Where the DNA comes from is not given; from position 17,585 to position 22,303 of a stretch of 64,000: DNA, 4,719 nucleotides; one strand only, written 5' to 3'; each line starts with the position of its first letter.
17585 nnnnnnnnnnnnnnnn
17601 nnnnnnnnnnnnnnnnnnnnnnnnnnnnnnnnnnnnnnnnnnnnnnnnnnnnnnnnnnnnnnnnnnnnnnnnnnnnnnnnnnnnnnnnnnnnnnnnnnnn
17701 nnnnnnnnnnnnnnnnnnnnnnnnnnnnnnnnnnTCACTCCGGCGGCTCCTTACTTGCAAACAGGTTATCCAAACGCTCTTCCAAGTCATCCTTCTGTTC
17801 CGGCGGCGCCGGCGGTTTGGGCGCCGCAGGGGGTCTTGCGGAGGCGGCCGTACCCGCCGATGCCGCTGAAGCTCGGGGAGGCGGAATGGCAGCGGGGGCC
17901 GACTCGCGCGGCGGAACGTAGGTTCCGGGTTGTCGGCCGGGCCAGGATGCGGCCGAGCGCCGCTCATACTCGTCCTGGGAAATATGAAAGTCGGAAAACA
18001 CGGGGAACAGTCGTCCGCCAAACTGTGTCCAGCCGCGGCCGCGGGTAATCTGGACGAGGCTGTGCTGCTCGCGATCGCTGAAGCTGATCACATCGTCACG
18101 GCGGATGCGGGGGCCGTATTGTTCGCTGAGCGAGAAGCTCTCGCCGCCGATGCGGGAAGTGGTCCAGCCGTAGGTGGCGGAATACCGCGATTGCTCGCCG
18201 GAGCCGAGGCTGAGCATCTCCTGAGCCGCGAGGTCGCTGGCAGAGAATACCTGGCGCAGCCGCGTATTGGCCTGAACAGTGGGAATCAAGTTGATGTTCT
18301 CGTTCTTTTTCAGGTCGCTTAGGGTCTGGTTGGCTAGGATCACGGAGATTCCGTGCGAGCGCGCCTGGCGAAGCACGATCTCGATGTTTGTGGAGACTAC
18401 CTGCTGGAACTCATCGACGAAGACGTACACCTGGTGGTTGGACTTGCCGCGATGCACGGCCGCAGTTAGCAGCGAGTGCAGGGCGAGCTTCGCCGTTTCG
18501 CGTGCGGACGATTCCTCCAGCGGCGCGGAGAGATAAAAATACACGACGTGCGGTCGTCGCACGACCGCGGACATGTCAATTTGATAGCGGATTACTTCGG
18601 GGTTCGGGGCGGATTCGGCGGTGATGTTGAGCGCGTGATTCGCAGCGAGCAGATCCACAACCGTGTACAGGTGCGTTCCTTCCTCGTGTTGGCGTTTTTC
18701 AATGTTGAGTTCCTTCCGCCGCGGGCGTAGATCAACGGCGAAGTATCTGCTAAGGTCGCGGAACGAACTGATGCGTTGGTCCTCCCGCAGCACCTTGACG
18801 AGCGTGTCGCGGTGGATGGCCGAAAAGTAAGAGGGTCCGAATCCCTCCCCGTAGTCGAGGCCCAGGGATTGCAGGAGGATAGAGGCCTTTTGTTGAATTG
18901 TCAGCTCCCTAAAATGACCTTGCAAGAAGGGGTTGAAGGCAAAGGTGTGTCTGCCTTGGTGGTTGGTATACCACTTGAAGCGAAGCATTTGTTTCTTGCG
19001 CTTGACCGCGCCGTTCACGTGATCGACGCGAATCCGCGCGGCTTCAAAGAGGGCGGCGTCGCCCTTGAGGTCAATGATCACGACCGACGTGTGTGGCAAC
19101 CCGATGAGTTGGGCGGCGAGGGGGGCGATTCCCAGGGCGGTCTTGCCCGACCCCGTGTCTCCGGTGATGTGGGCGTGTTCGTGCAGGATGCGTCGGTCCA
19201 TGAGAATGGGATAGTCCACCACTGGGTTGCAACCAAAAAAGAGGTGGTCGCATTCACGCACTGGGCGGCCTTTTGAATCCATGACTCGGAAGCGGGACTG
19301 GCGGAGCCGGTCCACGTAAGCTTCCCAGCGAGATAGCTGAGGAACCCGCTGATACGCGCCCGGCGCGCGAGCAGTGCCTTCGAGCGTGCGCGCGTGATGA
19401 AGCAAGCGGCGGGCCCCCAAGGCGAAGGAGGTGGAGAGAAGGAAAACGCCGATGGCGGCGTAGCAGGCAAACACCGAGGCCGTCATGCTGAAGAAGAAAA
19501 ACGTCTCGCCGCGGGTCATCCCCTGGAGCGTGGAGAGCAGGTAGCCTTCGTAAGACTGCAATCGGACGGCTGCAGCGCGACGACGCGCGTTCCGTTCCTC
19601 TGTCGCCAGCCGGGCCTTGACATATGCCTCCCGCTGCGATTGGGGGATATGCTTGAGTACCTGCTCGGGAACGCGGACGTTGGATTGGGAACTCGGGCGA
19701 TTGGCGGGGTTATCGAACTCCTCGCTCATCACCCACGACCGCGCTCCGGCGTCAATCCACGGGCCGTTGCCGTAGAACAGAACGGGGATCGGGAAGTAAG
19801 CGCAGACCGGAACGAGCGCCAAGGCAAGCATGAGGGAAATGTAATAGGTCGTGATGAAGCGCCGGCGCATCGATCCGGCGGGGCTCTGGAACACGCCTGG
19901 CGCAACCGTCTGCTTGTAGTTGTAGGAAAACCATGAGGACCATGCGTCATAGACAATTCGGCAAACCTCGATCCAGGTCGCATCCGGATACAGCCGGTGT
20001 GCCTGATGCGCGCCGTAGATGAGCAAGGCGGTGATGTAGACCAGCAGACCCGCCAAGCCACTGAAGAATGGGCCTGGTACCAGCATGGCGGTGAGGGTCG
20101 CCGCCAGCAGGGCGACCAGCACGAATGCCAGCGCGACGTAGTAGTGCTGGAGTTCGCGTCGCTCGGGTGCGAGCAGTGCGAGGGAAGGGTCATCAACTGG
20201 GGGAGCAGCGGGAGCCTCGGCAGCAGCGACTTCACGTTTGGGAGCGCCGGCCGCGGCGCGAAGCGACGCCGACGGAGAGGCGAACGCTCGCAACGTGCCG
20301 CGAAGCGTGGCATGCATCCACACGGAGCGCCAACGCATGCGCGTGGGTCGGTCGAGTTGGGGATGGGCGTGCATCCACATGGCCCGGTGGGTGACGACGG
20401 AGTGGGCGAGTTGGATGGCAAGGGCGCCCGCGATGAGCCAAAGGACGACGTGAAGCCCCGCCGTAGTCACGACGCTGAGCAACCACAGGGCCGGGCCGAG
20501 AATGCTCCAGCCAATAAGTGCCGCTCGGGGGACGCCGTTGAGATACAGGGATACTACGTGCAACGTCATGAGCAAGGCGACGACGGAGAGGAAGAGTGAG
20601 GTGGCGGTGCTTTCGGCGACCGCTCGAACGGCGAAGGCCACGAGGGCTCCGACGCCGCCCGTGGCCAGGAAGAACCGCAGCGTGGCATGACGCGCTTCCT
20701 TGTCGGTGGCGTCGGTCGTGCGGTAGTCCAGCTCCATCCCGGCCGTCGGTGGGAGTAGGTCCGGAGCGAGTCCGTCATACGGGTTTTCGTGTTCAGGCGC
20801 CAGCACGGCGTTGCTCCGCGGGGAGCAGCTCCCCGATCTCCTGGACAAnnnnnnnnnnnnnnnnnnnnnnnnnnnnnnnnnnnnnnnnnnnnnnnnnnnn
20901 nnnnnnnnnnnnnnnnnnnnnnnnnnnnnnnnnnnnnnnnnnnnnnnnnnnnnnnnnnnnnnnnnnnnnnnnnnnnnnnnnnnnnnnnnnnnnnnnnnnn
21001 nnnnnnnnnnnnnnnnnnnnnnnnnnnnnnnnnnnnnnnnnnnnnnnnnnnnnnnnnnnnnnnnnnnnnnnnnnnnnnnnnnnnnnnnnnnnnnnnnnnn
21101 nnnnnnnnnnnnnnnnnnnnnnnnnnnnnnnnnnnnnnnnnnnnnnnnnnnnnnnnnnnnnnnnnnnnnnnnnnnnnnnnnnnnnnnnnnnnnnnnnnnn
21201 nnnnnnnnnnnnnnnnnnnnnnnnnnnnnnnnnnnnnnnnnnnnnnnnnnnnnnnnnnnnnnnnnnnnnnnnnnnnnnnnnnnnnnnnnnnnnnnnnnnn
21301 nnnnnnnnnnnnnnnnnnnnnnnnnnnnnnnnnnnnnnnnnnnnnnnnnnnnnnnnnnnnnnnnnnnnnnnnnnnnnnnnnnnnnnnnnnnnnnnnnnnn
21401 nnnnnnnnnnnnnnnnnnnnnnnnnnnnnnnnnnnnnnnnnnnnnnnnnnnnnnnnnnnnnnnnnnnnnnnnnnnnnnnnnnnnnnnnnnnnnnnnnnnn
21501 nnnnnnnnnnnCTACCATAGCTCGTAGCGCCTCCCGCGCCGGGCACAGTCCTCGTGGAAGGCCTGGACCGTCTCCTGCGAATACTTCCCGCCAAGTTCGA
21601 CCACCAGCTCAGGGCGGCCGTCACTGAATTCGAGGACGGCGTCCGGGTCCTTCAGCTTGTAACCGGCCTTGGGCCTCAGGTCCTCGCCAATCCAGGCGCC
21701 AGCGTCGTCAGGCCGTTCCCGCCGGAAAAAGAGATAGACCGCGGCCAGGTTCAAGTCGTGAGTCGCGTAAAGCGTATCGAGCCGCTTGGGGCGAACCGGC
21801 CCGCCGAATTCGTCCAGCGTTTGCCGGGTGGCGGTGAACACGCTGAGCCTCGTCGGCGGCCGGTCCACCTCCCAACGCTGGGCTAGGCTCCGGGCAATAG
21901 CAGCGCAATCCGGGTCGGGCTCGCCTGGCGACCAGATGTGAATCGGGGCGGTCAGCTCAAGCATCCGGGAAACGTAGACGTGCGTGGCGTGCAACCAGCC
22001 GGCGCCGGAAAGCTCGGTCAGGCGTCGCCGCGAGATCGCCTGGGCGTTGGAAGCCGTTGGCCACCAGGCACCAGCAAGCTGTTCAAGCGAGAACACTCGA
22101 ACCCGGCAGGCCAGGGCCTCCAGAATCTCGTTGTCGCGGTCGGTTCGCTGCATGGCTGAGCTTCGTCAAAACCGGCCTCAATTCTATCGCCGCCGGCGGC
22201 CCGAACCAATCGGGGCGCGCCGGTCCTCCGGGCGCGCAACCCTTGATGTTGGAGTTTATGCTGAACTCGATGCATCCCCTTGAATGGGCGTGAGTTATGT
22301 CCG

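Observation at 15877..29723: Three copies of a covarying hairpin + H-type pseudoknot leader (15916-15974 +, 29044-29122 -, 29594-29672 -)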

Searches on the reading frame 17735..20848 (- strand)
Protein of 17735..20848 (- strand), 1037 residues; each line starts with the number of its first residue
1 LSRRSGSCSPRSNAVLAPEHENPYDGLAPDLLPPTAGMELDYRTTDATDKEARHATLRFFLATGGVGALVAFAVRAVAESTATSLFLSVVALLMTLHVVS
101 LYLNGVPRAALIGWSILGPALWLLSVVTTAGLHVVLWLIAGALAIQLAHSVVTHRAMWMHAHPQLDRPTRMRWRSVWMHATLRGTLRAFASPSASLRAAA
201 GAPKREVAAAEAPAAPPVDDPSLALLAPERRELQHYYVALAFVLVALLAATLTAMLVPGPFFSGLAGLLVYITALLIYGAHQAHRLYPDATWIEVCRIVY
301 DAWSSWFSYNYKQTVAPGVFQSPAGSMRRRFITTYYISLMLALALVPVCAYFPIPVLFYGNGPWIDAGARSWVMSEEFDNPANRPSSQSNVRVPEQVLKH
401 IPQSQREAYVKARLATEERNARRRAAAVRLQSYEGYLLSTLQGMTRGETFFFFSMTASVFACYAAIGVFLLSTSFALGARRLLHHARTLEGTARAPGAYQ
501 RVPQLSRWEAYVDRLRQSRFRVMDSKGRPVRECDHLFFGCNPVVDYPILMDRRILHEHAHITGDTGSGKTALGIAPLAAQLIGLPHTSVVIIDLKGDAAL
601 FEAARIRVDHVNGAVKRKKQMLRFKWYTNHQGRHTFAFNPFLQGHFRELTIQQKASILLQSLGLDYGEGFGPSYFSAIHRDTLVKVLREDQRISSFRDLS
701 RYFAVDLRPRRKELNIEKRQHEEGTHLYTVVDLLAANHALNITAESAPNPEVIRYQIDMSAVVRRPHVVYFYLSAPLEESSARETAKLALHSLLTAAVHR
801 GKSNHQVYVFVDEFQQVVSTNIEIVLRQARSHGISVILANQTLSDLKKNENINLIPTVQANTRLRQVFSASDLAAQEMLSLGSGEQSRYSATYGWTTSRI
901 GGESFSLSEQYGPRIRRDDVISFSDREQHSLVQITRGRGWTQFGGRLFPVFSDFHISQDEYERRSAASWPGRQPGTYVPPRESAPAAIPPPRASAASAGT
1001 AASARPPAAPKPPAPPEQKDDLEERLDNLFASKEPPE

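Call 9: search_protein_families(library=pfam, proteins=[window:17735-20848:-], max_evalue=0.01)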
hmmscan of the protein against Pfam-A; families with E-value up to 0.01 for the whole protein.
window:17735-20848:- (1037 aa): 7 families
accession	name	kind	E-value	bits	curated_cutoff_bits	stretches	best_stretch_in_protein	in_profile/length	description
PF10412.15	TrwB_AAD_bind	-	4.7e-08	32.8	20.5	1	787-901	229-343/387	Type IV secretion-system coupling protein DNA-binding domain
PF12696.13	TraG-D_C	-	9e-07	29.3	22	1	807-911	2-107/126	TraM recognition site of TraD and TraG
PF02534.20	T4SS-DNA_transf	-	0.002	17.5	20.1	0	802-928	298-428/468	Type IV secretory system Conjugative DNA transfer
PF02562.22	PhoH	-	0.0025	17.8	27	0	792-857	106-171/205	PhoH-like protein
PF13401.12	AAA_22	-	0.0031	18.3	27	0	779-841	64-123/130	AAA domain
PF01935.23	DUF87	-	0.0035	17.9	23.2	1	550-597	16-63/220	Helicase HerA, central domain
PF12128.14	DUF3584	-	0.0061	14.6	31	1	777-839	1107-1171/1191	Protein of unknown function (DUF3584)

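Call 28: find_related_loci(query=window:17735-20848:-, collection=genome_contigs, flank=10000)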
Query window:17735-20848:- (1037 aa) in genome_contigs; peptide patterns used: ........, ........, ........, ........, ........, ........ (x = any residue, [..] = any of these).
379 stretches matched a pattern; 12 encode a relative of the query (tblastn E <= 1e-3); 12 distinct loci.
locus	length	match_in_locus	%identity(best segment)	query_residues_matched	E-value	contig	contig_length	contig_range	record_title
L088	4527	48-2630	44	144-1029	0e+0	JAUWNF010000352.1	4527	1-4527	MAG: Phycisphaerales bacterium isolate CSMAG_2417 CSMAG_2417_k141_84009_length_4527_cov_6.9713, whole genome shotgun seq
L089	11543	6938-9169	31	148-980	3e-98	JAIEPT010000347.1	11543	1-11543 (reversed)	MAG: Gemmataceae bacterium isolate co.spades.DASTOOL.2.5kb_055 c_000000429428, whole genome shotgun sequence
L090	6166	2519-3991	34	481-978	5e-75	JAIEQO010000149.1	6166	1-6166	MAG: Gemmataceae bacterium isolate co.spades.METABAT.1kb_006 c_000000411794, whole genome shotgun sequence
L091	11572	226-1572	35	535-974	2e-71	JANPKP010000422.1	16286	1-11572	MAG: Gemmataceae bacterium isolate VAR_61_metabat_220 VAR_61_k141_3461842, whole genome shotgun sequence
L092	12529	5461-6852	34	508-974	5e-70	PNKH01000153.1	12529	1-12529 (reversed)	MAG: Isosphaera sp. isolate PR.3.33 PR_1001692_12529, whole genome shotgun sequence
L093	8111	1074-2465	34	508-974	4e-68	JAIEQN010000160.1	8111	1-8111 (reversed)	MAG: Gemmataceae bacterium isolate co.spades.METABAT.1kb_005 c_000000421388, whole genome shotgun sequence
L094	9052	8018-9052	40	508-875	1e-65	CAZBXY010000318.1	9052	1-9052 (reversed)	MAG TPA_asm: uncultured Frigoriglobus sp. isolate SRP287051_co2_76 genome assembly, contig: NODE_12452_length_9052_cov_1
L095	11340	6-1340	32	554-1028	7e-66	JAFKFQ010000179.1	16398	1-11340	Bacterium isolate SCN18_30_10_14_R2_B_71_11 SCN18_30_10_14_R2_B_scaffold_2274, whole genome shotgun sequence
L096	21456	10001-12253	33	133-1014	6e-65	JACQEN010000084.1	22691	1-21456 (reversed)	MAG: Deltaproteobacteria bacterium isolate NC_groundwater_1022_Pr1_S-0.65um_62_10 Montesol18_Sp65_coassembly_scaffold_26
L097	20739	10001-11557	32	506-1036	2e-63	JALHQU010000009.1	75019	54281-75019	MAG: Fimbriiglobus sp. isolate maxbin.043 c_000000001983, whole genome shotgun sequence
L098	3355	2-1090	35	643-985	3e-48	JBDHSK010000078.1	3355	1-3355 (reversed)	MAG: Sphingomonadaceae bacterium isolate AS-MESO-3CA.72 NODE_108605_length_3355_cov_2.453325, whole genome shotgun seque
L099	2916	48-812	31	719-970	2e-32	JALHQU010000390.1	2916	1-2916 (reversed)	MAG: Fimbriiglobus sp. isolate maxbin.043 c_000000098333, whole genome shotgun sequence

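Call 51: search_protein_families(library=ncbifam, proteins=[window:17735-20848:-], max_evalue=0.01)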
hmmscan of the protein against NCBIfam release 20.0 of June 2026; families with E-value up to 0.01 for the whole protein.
window:17735-20848:- (1037 aa): 5 families
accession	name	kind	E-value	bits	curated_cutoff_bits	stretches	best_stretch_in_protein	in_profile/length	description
TIGR03743.1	SXT_TraD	subfamily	3.3e-15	55.6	366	2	754-879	426-561/636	conjugative transfer system coupling protein TraD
NF045973.1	conju_CD1115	equivalog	2.2e-07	30.1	250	1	791-911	271-399/442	VirD4-like conjugal transfer protein, CD1115 family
NF041017.1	DNA_import_CedB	equivalog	9.3e-06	24.5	700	0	556-598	275-316/590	DNA import protein CedB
TIGR00929.1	VirB4_CagE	subfamily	0.0013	17.1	643.1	0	558-600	439-480/792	VirB4 family type IV secretion/conjugal transfer ATPase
NF041447.1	TrbC_conju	equivalog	0.0073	14.8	800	0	798-950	422-567/685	F-type conjugative transfer protein TrbC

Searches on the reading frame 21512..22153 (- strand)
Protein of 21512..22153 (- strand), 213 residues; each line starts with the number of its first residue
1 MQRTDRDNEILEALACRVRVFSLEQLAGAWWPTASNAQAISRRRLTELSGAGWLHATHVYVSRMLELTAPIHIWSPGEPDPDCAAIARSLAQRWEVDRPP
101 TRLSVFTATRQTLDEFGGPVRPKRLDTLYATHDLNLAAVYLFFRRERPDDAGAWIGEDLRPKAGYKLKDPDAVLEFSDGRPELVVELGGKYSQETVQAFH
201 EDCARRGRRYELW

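Call 9: search_protein_families(library=pfam, proteins=[window:21512-22153:-], max_evalue=0.01)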
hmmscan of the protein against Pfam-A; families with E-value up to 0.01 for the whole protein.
window:21512-22153:- (213 aa): 0 families

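Call 50: search_protein_families(library=phrogs, proteins=[window:21512-22153:-], max_evalue=0.01)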
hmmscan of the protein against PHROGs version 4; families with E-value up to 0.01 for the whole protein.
window:21512-22153:- (213 aa): 1 family
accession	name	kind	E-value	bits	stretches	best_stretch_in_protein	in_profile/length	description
phrog_9996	-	unknown function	0.0089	17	0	1-65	1-61/196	-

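Call 51: search_protein_families(library=ncbifam, proteins=[window:21512-22153:-], max_evalue=0.01)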
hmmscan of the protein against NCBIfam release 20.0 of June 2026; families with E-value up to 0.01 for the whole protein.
window:21512-22153:- (213 aa): 0 families
